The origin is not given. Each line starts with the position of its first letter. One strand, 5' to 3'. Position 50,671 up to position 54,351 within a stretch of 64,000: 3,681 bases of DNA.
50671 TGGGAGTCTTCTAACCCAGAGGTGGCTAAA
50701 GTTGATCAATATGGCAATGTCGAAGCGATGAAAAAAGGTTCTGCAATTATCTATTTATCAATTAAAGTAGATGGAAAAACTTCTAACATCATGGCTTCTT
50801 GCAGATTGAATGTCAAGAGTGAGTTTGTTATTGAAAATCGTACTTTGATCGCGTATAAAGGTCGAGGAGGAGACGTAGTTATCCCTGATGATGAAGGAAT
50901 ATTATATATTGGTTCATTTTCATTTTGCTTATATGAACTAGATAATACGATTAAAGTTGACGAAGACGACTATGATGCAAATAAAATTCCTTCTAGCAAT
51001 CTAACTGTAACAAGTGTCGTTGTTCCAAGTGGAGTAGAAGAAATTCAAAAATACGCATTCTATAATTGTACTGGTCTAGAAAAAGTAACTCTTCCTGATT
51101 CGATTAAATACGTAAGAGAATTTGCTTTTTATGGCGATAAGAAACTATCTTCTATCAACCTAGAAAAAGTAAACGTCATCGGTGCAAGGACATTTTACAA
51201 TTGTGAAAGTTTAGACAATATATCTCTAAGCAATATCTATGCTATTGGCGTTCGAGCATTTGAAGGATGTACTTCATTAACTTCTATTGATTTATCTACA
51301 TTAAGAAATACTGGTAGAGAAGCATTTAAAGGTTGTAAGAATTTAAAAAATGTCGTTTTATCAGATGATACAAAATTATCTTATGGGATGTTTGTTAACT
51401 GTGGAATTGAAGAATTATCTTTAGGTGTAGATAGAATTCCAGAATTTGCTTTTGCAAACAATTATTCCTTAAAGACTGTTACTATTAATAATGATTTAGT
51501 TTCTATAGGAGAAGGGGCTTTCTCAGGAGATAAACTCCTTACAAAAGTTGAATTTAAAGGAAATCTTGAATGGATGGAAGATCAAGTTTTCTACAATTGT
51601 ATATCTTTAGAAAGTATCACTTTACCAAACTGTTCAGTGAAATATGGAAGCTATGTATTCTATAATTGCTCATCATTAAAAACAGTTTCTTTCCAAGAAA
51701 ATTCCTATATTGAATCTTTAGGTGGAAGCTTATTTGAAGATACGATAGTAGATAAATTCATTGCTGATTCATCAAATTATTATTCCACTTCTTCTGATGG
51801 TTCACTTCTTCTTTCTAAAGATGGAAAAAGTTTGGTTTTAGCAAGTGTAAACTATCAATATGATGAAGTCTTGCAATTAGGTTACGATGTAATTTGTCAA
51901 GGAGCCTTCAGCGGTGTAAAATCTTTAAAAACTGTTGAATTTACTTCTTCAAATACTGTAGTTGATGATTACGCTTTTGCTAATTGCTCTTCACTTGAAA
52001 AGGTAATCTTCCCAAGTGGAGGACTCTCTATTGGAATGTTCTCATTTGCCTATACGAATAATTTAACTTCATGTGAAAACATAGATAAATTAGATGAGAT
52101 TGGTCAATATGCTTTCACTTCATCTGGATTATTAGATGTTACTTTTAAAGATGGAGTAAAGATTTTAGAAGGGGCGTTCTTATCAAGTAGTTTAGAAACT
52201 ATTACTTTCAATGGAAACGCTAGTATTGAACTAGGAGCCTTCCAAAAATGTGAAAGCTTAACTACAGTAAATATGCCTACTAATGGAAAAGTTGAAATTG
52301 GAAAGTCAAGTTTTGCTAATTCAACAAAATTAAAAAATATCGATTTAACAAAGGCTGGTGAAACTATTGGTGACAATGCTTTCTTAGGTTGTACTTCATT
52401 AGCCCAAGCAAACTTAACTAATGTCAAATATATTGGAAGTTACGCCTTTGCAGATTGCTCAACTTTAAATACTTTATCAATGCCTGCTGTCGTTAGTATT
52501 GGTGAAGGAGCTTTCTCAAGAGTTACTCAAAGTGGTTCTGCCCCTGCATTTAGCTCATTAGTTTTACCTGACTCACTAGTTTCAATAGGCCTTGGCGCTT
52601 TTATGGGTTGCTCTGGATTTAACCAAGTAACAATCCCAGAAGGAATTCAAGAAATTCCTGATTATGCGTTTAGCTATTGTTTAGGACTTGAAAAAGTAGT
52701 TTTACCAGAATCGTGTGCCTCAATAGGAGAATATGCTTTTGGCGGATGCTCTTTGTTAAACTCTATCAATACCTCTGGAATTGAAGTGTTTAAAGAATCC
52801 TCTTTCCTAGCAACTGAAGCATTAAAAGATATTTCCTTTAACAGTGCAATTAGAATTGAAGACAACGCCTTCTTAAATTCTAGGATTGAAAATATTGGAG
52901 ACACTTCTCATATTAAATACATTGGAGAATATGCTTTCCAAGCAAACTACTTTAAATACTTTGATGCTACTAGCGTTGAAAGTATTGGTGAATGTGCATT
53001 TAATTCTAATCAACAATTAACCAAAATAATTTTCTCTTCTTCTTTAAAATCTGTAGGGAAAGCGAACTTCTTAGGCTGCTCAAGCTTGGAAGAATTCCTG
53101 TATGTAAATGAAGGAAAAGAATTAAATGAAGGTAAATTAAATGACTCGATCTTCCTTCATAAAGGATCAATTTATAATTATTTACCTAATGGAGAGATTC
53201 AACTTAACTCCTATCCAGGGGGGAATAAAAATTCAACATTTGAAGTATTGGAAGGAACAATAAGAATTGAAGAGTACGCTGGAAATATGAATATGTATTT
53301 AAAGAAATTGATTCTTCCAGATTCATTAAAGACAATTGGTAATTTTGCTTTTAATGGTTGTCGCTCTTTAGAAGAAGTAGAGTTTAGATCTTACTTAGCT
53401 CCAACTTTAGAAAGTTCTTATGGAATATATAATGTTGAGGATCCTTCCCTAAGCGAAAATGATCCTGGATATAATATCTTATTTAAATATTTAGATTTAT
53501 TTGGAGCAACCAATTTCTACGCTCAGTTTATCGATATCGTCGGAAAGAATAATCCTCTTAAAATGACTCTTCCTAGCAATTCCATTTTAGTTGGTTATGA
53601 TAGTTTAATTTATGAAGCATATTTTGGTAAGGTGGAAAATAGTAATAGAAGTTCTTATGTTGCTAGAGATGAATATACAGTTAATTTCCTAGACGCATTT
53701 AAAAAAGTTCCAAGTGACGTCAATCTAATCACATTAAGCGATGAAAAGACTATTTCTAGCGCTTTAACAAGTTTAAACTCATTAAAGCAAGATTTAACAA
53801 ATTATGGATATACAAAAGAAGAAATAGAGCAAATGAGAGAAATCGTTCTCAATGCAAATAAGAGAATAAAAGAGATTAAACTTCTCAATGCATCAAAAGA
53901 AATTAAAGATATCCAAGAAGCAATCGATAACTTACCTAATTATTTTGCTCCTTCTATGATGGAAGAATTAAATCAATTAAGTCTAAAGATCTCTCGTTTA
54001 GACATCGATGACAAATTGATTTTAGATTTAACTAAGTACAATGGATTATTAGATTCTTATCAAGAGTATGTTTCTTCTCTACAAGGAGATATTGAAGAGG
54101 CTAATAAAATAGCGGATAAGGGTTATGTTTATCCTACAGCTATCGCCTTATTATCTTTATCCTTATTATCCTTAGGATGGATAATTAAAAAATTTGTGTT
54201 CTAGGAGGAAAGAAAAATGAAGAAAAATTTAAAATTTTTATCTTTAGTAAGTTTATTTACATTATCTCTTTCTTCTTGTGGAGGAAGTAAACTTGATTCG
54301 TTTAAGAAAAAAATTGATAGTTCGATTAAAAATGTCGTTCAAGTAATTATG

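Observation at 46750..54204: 2484-aa chimera: cell-envelope S8 protease + PA + Big_2 + ~40 BspA-type LRRs, anchored at both ends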

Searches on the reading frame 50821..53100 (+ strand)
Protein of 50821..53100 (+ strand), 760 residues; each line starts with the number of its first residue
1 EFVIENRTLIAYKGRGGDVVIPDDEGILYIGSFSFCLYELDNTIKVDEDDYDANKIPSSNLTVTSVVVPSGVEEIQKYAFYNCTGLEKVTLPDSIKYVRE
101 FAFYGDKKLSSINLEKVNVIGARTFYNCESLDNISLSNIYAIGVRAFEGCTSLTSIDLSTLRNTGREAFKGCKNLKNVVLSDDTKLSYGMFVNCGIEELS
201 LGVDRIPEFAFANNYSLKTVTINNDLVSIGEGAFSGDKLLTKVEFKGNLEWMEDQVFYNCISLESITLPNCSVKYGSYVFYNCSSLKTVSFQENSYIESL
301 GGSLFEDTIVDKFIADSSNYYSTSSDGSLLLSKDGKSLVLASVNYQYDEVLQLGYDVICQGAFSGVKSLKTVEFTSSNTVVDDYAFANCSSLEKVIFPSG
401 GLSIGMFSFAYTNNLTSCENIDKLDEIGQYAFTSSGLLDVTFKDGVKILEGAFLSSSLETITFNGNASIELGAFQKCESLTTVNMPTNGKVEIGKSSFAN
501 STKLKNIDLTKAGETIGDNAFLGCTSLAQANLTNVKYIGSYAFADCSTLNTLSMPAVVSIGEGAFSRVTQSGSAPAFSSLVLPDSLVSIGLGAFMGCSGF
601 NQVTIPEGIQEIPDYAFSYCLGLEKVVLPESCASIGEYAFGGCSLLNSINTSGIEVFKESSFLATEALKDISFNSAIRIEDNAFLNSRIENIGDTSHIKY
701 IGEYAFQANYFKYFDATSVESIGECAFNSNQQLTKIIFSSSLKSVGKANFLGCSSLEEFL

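Call 30: search_solved_structures(query=window:50821-53100:+, max_evalue=0.001)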
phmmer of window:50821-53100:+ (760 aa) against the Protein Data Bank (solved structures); distinct sequences matched with E-value up to 0.001: 22.
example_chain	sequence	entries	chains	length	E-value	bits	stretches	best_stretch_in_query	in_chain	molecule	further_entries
4fs7_A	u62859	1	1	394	7.4e-49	170.2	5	79-181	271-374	Uncharacterized protein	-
4gt6_A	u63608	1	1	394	7.5e-35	123.9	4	535-654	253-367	Cell surface protein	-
4h09_A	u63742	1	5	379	4.7e-20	75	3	199-407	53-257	Hypothetical leucine rich repeat protein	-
6mlx_A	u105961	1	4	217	7.4e-17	64.4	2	581-646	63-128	Leucine-rich repeat protein TpLRR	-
4fdw_A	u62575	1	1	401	7.9e-14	54.4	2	159-268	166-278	leucine rich hypothetical protein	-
4fd0_A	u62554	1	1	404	5.8e-13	51.5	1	51-201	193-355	Leucine rich hypothetical protein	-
4cp6_A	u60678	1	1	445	1e-12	50.7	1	70-322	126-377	CHOLINE BINDING PROTEIN PCPA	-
4kt1_A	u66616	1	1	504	2.1e-08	36.5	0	129-240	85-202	Leucine-rich repeat-containing G-protein coupled receptor 4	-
4qxe_A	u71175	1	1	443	5.6e-08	35.1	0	130-240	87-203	Leucine-rich repeat-containing G-protein coupled receptor 4, linker, Variable lymphocyte r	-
4li2_A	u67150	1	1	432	7.3e-08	34.7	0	120-288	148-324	Leucine-rich repeat-containing G-protein coupled receptor 4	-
4li1_B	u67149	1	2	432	9.8e-08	34.3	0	119-285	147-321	Leucine-rich repeat-containing G-protein coupled receptor 4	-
8xfs_A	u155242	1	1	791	1.8e-07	33.4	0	130-240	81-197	Leucine-rich repeat-containing G-protein coupled receptor 4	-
9oib_A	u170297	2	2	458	2.1e-07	33.2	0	203-305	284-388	Leucine-rich repeat-containing protein 15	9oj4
8y69_A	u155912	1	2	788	2.1e-07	33.2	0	130-239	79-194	Leucine-rich repeat-containing G-protein coupled receptor 4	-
9kb6_A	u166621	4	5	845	2.5e-07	32.9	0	130-240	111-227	Leucine-rich repeat-containing G-protein coupled receptor 4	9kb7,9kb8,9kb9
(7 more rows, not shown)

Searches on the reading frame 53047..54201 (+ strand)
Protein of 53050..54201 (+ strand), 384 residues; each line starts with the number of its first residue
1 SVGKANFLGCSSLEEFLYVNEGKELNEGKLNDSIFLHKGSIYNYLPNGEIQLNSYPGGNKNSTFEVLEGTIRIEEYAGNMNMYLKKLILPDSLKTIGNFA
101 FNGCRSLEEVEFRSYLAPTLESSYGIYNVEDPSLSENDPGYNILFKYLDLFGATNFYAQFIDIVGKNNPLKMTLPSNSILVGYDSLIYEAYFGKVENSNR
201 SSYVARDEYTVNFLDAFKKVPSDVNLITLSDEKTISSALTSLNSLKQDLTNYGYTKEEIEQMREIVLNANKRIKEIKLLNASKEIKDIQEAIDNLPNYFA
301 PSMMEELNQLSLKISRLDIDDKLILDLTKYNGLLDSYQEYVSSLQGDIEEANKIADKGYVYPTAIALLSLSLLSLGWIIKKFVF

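Call 29: search_solved_structures(query=window:53050-54201:+, max_evalue=1)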
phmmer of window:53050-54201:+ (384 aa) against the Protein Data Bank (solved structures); distinct sequences matched with E-value up to 1: 6.
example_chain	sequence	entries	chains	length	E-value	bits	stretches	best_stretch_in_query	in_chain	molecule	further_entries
4gt6_A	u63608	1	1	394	1.8e-13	53.8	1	41-123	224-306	Cell surface protein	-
4fs7_A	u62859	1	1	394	1.7e-11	47.3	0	73-110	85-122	Uncharacterized protein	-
4cp6_A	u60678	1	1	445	2.3e-11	46.8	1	48-115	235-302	CHOLINE BINDING PROTEIN PCPA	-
4h09_A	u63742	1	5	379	2.7e-06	30.2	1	48-112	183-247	Hypothetical leucine rich repeat protein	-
6mlx_A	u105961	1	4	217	0.00012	24.7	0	84-112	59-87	Leucine-rich repeat protein TpLRR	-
3sb4_A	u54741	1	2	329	0.00079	22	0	82-120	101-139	Hypothetical leucine rich repeat protein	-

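Call 42: search_protein_families(library=pfam, proteins=[window:53110-54201:+], max_evalue=10)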
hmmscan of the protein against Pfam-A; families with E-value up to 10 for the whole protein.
window:53110-54201:+ (364 aa): 6 families
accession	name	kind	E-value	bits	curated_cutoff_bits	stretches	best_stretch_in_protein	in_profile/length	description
PF13306.12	LRR_5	-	1.5e-07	31.8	27.7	1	42-102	14-73/127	BspA type Leucine rich repeat region (6 copies)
PF12889.12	DUF3829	-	3.5e-05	24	26.8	1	240-340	125-226/285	Protein of unknown function (DUF3829)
PF23952.1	LRR_EndoS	-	0.065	13.9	27.9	0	64-102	61-99/116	Endo-beta-N-acetylglucosaminidase EndoS LRR domain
PF17267.7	DUF5333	-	0.14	12.8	27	1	216-243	34-61/110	Family of unknown function (DUF5333)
PF16565.11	MIT_C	-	0.63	10.4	25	1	201-234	49-82/142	Phospholipase D-like domain at C-terminus of MIT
PF10779.14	XhlA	-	3.9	8.2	34.7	1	221-257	5-45/67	Haemolysin XhlA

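Call 61: predict_structure(alignment_id=A3)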
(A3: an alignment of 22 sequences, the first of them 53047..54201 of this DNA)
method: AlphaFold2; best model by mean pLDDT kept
length: 385 residues; sequences in the alignment: 22
mean_pLDDT: 85.2   pTM: 0.73
mean pLDDT of the five models: 85.2, 82.7, 81.3, 81.3, 77.0
residues with pLDDT >= 90: 225; 70-90: 103; 50-70: 28; < 50: 29
segments of 3 or more residues with pLDDT < 50: 128-130, 151-153, 359-377, 383-385
pLDDT, mean of each block of 10 residues (from residue 1): 70 89 92 92 91 94 96 92 95 93 92 96 62 76 78 58 86 95 93 94 94 92 91 94 93 93 95 92 94 91 88 92 89 89 83 61 44 49 46
secondary structure, 60 per line:
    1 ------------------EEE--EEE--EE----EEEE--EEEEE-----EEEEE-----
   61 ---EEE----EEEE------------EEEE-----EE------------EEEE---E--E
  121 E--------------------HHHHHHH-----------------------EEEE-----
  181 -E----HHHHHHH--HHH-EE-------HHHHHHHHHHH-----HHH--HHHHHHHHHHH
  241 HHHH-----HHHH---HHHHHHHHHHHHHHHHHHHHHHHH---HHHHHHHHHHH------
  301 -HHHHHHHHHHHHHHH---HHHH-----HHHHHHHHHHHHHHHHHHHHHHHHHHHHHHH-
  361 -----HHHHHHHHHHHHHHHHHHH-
elements in order: E19-21 E24-26 E35-38 E41-45 E51-55 E64-66 E71-74 E87-90 E110-113 H142-148 E172-175 H187-193 H209-219 H230-244 H250-253 H257-280 H284-294 H302-316 H320-323 H329-359 H366-384

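Call 63: fold_search(model_id=the predicted structure, library=pdb)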
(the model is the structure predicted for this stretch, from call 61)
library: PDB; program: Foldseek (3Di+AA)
matches with E <= 10: 173; with E <= 0.001: 1
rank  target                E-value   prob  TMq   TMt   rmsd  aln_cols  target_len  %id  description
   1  4gt6                  6.2e-05  1.00  0.24  0.25  10.7       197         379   19  Crystal structure of a leucine rich cell surface protein (FAEPRAA2165_01021) from Faecalibacterium prausnitzii A2-165 at (released 2012-09-26)
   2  4h09_D                1.1e-03  1.00  0.19  0.19   7.0       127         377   17  Crystal structure of a leucine-rich repeat protein (EUBVEN_01088) from Eubacterium ventriosum ATCC 27560 at 2.50 A res (released 2012-10-10)
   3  4cp6                  1.3e-03  1.00  0.23  0.22   9.1       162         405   23  The Crystal structure of Pneumococcal vaccine antigen PcpA (released 2015-02-25)
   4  4h09_A                1.3e-03  1.00  0.19  0.19   6.9       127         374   15  Crystal structure of a leucine-rich repeat protein (EUBVEN_01088) from Eubacterium ventriosum ATCC 27560 at 2.50 A res (released 2012-10-10)
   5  4h09_B                1.5e-03  0.93  0.19  0.20  15.3       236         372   14  Crystal structure of a leucine-rich repeat protein (EUBVEN_01088) from Eubacterium ventriosum ATCC 27560 at 2.50 A res (released 2012-10-10)
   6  4h09_C                2.1e-03  1.00  0.18  0.19   7.0       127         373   16  Crystal structure of a leucine-rich repeat protein (EUBVEN_01088) from Eubacterium ventriosum ATCC 27560 at 2.50 A res (released 2012-10-10)
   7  4h09_E                4.7e-03  1.00  0.19  0.19   6.8       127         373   15  Crystal structure of a leucine-rich repeat protein (EUBVEN_01088) from Eubacterium ventriosum ATCC 27560 at 2.50 A res (released 2012-10-10)
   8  4oju_B                1.2e-02  1.00  0.19  0.50   5.7       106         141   16  Crystal structure of a leucine-rich repeat protein (BACCAP_00569) from Bacteroides capillosus ATCC 29799 at 2.00 A res (released 2014-06-18)
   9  6mlx_A                1.2e-02  1.00  0.17  0.30   5.2        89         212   21  Crystal structure of T. pallidum Leucine Rich Repeat protein (TpLRR) (released 2019-07-17)
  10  4oju_D                1.6e-02  1.00  0.19  0.51   9.3       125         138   15  Crystal structure of a leucine-rich repeat protein (BACCAP_00569) from Bacteroides capillosus ATCC 29799 at 2.00 A res (released 2014-06-18)
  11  4oju_A                2.0e-02  1.00  0.19  0.50   8.9       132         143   14  Crystal structure of a leucine-rich repeat protein (BACCAP_00569) from Bacteroides capillosus ATCC 29799 at 2.00 A res (released 2014-06-18)
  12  6mlx_B                2.8e-02  1.00  0.16  0.29   8.5       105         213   18  Crystal structure of T. pallidum Leucine Rich Repeat protein (TpLRR) (released 2019-07-17)
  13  6mlx_C                3.9e-02  1.00  0.16  0.29   5.5        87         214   21  Crystal structure of T. pallidum Leucine Rich Repeat protein (TpLRR) (released 2019-07-17)
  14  4fdw                  4.9e-02  0.51  0.15  0.15  11.2       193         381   14  Crystal structure of a putative cell surface protein (BACOVA_01565) from Bacteroides ovatus ATCC 8483 at 2.05 A resoluti (released 2012-07-25)
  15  4fs7                  1.8e-01  0.20  0.16  0.16  13.6       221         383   14  Crystal structure of a leucine-rich repeat protein (BACOVA_04585) from Bacteroides ovatus ATCC 8483 at 1.19 A resolution (released 2012-09-19)
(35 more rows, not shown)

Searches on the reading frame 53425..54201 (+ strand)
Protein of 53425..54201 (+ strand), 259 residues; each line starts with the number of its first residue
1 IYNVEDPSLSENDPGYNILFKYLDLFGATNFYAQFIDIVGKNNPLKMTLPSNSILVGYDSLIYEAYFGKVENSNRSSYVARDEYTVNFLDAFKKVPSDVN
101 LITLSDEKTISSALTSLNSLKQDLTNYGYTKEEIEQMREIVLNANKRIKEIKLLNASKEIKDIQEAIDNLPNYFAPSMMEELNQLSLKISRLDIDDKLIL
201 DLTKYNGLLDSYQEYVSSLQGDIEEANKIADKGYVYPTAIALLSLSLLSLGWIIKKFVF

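Call 80: search_protein_representatives(protein=window:53425-54201:+)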
Query: 259 residues. Proteins with E-value up to 0.001 (for the whole library): 71; up to 1e-10: 51; up to 1e-30: 26. The best 71 are listed.
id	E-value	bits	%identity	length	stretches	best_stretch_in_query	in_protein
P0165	4.3e-73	262.5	56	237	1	26-257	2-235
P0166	9.0e-68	245.1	49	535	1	3-258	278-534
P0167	1.3e-56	208.6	41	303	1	5-249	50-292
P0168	3.1e-56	207.3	86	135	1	133-259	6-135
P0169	4.9e-48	180.5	41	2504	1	8-250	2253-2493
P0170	1.3e-45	172.6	37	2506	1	2-250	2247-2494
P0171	1.1e-44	169.5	41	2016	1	8-222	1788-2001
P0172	1.3e-44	169.3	40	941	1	7-226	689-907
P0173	2.2e-44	168.5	42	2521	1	8-249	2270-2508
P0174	3.3e-43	164.7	38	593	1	9-243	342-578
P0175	1.2e-42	162.8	37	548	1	2-248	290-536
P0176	2.7e-42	161.7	37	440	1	5-249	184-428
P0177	1.2e-41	159.5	41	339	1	9-230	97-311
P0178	4.4e-39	151.2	39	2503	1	8-256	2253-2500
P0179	1.1e-38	149.9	37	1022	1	9-214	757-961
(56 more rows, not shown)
